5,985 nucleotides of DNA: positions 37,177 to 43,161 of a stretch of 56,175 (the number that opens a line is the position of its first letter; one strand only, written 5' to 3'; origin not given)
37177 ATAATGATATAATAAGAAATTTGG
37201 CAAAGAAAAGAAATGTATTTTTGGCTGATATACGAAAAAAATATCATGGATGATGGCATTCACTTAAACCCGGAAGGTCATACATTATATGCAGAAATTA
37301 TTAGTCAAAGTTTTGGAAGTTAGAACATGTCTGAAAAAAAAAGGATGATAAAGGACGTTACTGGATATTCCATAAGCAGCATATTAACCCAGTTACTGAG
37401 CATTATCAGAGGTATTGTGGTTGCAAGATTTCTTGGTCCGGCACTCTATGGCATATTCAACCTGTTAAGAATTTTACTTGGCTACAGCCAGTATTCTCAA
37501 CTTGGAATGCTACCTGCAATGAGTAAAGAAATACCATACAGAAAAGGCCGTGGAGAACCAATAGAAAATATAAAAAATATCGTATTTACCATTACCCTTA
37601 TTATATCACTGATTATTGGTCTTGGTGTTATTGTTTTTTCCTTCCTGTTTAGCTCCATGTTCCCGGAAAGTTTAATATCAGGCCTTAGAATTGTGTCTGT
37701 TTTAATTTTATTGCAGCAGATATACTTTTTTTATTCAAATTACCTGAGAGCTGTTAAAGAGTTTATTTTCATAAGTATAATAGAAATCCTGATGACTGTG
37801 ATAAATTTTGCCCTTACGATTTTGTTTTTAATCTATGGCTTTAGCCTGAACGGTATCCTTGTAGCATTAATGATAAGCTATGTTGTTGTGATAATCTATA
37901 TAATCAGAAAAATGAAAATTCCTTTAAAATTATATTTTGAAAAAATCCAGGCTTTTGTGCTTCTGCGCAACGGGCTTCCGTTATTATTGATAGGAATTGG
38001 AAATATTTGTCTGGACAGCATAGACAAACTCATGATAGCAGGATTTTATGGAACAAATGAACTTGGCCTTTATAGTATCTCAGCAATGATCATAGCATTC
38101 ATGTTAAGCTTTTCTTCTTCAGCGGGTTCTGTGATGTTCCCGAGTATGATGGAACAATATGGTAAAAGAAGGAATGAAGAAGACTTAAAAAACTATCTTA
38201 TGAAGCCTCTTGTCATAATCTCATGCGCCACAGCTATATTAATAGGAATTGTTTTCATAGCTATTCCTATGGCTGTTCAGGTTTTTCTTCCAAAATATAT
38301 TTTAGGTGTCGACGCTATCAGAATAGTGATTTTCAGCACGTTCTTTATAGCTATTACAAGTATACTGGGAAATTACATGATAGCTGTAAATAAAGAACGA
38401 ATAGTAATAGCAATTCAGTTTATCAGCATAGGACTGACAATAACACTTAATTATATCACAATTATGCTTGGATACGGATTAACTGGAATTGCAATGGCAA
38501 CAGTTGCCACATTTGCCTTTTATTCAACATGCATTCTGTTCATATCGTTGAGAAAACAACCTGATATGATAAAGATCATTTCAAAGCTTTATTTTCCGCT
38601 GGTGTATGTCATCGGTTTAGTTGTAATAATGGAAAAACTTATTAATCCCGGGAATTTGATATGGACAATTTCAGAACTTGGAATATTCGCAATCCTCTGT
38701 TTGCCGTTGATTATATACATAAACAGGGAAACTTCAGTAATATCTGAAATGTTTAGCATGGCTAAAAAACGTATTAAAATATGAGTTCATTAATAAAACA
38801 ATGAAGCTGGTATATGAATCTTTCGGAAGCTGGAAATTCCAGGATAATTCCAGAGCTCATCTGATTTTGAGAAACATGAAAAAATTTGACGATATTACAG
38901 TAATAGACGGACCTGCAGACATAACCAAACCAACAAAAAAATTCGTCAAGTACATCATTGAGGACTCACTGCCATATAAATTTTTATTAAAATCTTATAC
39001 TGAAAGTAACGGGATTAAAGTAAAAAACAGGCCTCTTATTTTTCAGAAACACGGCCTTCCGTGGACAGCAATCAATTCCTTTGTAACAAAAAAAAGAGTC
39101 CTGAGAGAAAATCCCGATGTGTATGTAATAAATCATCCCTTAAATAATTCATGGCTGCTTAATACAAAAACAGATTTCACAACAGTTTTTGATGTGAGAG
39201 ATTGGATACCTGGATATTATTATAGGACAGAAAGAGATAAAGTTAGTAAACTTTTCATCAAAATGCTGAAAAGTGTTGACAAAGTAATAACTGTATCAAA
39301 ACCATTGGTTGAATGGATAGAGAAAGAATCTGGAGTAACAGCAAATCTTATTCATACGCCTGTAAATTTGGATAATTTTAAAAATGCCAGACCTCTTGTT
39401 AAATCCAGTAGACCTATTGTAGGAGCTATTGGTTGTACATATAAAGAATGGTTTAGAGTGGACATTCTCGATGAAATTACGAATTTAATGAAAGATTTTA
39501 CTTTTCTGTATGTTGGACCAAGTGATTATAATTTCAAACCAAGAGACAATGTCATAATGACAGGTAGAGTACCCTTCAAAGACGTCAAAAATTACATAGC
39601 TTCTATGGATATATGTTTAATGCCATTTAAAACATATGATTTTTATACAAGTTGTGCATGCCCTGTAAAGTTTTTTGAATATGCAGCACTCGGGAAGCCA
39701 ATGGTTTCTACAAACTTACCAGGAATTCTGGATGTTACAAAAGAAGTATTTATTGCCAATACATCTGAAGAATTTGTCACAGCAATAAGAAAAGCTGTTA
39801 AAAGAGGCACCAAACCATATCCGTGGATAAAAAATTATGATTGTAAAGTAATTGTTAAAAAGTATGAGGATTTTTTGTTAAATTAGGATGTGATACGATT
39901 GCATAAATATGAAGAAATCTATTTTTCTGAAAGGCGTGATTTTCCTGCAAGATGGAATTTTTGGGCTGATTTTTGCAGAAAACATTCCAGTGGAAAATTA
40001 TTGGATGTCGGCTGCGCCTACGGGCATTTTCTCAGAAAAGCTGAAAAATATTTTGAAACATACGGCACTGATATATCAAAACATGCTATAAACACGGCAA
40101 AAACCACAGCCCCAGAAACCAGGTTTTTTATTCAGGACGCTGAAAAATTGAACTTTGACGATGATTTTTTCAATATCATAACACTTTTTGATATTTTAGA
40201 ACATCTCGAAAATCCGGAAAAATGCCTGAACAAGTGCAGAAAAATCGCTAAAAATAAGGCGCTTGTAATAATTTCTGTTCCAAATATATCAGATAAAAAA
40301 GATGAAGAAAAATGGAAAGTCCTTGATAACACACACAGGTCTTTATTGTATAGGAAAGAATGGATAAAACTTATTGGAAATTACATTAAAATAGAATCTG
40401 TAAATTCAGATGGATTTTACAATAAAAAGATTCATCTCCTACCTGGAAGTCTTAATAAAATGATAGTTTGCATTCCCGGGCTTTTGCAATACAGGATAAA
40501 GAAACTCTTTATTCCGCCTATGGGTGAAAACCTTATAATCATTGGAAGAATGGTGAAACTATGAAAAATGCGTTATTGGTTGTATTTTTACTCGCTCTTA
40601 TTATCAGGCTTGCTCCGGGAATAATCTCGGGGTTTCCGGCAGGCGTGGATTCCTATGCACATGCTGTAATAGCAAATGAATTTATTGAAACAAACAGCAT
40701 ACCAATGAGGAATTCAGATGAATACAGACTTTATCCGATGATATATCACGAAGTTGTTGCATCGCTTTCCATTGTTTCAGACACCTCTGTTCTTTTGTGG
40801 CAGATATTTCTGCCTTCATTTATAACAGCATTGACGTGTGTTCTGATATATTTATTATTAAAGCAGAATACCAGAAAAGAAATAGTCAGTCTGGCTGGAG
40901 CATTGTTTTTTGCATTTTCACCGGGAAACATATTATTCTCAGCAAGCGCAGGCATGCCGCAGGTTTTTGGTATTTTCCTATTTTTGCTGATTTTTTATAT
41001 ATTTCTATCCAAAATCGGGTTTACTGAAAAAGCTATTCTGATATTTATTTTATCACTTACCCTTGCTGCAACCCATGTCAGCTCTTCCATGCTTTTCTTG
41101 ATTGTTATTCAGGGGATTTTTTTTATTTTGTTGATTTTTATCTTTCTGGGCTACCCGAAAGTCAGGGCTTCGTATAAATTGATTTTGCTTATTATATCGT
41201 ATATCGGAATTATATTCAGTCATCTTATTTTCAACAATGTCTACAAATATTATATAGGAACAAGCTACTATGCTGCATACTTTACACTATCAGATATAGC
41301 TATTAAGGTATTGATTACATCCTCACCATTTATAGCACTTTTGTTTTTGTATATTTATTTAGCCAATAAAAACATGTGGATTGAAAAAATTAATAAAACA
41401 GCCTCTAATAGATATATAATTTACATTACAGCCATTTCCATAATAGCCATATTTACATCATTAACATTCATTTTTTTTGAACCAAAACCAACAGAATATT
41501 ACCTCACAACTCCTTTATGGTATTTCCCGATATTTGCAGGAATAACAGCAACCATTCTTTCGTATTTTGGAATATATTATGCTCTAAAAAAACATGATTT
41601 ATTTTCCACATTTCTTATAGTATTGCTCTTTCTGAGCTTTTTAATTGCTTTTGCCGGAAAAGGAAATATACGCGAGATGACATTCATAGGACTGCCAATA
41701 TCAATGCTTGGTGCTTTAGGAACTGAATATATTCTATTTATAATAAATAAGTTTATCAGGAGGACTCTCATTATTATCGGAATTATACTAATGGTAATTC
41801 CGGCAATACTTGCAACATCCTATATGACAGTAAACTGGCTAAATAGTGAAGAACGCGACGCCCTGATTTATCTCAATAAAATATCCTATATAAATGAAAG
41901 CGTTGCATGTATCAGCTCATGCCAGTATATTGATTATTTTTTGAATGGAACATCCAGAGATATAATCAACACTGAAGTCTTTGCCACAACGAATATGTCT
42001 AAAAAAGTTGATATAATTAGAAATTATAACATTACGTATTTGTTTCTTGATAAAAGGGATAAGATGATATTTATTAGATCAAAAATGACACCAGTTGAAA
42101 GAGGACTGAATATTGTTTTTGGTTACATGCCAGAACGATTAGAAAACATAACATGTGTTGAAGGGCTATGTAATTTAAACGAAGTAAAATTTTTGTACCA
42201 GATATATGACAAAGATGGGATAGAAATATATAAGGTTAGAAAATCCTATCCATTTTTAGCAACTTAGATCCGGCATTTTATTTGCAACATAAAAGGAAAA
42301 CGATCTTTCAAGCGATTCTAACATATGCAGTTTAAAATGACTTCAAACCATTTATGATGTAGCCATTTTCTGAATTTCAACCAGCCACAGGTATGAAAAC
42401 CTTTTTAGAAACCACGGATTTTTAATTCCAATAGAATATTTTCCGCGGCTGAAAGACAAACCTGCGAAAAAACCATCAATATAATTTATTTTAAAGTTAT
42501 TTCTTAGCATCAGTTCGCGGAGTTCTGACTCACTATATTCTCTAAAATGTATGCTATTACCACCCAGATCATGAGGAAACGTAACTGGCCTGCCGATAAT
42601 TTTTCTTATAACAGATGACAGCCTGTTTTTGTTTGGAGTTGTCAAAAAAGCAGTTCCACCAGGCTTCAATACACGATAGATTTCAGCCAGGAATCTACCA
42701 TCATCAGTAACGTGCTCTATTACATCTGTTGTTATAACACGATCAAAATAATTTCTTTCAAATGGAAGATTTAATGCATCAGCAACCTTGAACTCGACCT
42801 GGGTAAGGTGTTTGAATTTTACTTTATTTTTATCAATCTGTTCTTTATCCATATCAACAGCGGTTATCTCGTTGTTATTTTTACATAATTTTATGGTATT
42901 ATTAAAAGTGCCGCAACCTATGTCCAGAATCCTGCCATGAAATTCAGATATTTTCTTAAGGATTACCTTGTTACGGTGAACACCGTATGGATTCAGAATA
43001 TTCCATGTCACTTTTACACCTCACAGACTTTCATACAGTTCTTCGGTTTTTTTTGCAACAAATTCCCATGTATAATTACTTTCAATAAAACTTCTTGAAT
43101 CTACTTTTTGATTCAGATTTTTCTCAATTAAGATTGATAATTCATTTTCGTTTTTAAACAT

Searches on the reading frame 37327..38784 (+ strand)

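Call 8: search_protein_families(library=pfam, proteins=[window:37327-38784:+], max_evalue=0.0001)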
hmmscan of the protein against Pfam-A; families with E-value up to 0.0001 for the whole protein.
window:37327-38784:+ (485 aa): 3 families
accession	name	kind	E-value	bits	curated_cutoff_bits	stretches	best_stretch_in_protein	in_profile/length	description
PF13440.11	Polysacc_synt_3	-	1.3e-16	61.2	23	1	31-321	1-284/293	Polysaccharide biosynthesis protein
PF01943.22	Polysacc_synt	-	1.4e-13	51.4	28.2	1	9-275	3-271/274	Polysaccharide biosynthesis protein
PF01554.23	MatE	-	1.4e-07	31.8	24.9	1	225-377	8-161/161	MatE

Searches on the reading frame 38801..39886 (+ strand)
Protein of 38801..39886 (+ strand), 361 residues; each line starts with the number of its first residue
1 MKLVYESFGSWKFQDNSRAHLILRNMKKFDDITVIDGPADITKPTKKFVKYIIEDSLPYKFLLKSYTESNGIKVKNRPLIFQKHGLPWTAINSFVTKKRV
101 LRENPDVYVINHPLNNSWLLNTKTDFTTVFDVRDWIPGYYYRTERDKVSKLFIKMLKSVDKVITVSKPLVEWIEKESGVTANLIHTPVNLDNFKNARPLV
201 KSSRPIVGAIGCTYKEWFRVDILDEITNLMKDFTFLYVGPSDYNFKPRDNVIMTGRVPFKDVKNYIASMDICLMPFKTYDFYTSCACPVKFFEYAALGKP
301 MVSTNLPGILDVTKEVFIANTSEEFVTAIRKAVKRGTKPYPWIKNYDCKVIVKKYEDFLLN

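Call 8: search_protein_families(library=pfam, proteins=[window:38801-39886:+], max_evalue=0.0001)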
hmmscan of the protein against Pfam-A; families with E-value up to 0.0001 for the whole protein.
window:38801-39886:+ (361 aa): 4 families
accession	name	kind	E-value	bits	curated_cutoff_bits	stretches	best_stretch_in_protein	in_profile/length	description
PF13692.12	Glyco_trans_1_4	-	1.5e-12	48.5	27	1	219-333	16-140/142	Glycosyl transferases group 1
PF00534.26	Glycos_transf_1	-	1e-06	28.8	26.4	1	245-344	69-167/172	Glycosyl transferases group 1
PF13439.12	Glyco_transf_4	-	1.6e-06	28.7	28.5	1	75-191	43-169/170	Glycosyltransferase Family 4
PF13524.12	Glyco_trans_1_2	-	3.9e-06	27.3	25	1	221-331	4-110/144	Glycosyl transferase-like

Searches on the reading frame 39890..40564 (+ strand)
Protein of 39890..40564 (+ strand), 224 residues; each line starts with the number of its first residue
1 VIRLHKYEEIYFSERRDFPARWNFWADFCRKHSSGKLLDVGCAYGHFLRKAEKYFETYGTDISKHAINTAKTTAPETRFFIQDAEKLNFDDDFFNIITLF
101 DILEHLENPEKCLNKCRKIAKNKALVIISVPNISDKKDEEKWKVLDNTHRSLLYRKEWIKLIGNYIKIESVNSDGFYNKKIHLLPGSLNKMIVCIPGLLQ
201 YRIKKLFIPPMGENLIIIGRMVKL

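Call 8: search_protein_families(library=pfam, proteins=[window:39890-40564:+], max_evalue=0.0001)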
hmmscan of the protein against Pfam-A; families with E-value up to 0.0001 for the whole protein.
window:39890-40564:+ (224 aa): 6 families
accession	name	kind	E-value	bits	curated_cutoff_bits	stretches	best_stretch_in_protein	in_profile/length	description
PF13489.12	Methyltransf_23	-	2.5e-19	70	27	1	31-161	20-153/164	Methyltransferase domain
PF08241.18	Methyltransf_11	-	3.2e-16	60.2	21.2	1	38-128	1-95/95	Methyltransferase domain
PF13847.12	Methyltransf_31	-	1.3e-14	54.6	27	1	32-135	2-116/145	Methyltransferase domain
PF13649.12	Methyltransf_25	-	2.6e-13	50.9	27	1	38-121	2-94/97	Methyltransferase domain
PF08242.18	Methyltransf_12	-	4.4e-11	43.8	30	1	38-123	1-95/98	Methyltransferase domain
PF07021.18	MetW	-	4.4e-07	30.2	21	1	35-137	15-116/193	Methionine biosynthesis protein MetW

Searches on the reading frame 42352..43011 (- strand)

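Call 8: search_protein_families(library=pfam, proteins=[window:42352-43011:-], max_evalue=0.0001)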
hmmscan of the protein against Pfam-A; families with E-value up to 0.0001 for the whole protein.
window:42352-43011:- (219 aa): 12 families
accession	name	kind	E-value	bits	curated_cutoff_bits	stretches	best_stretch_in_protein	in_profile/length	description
PF08241.18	Methyltransf_11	-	6.9e-24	84.8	21.2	1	29-122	1-94/95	Methyltransferase domain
PF13649.12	Methyltransf_25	-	5.8e-22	78.6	27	1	28-119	1-97/97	Methyltransferase domain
PF13847.12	Methyltransf_31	-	9.9e-18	64.7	27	1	26-127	5-113/145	Methyltransferase domain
PF13489.12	Methyltransf_23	-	1.6e-17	64.1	27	1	23-175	21-161/164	Methyltransferase domain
PF08242.18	Methyltransf_12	-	1.7e-15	57.9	30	1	29-120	1-97/98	Methyltransferase domain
PF01209.24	Ubie_methyltran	-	5.2e-14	52.6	20.1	1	24-122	47-150/233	ubiE/COQ5 methyltransferase family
PF02353.26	CMAS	-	2.7e-06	27.4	27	1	15-127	52-168/273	Mycolic acid cyclopropane synthetase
PF05401.17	NodS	-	2.6e-05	24.6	24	1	25-114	44-135/201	Nodulation protein S (NodS)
PF07021.18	MetW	-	5e-05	23.4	21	1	25-116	14-103/193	Methionine biosynthesis protein MetW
PF03141.22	Methyltransf_29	-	6.3e-05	22.2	23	1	26-127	119-221/506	Putative S-adenosyl-L-methionine-dependent methyltransferase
PF03848.20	TehB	-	7.8e-05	22.6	20.4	0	26-102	32-109/193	Tellurite resistance protein TehB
PF05175.20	MTS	-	8.3e-05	22.7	23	0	15-140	21-155/170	Methyltransferase small domain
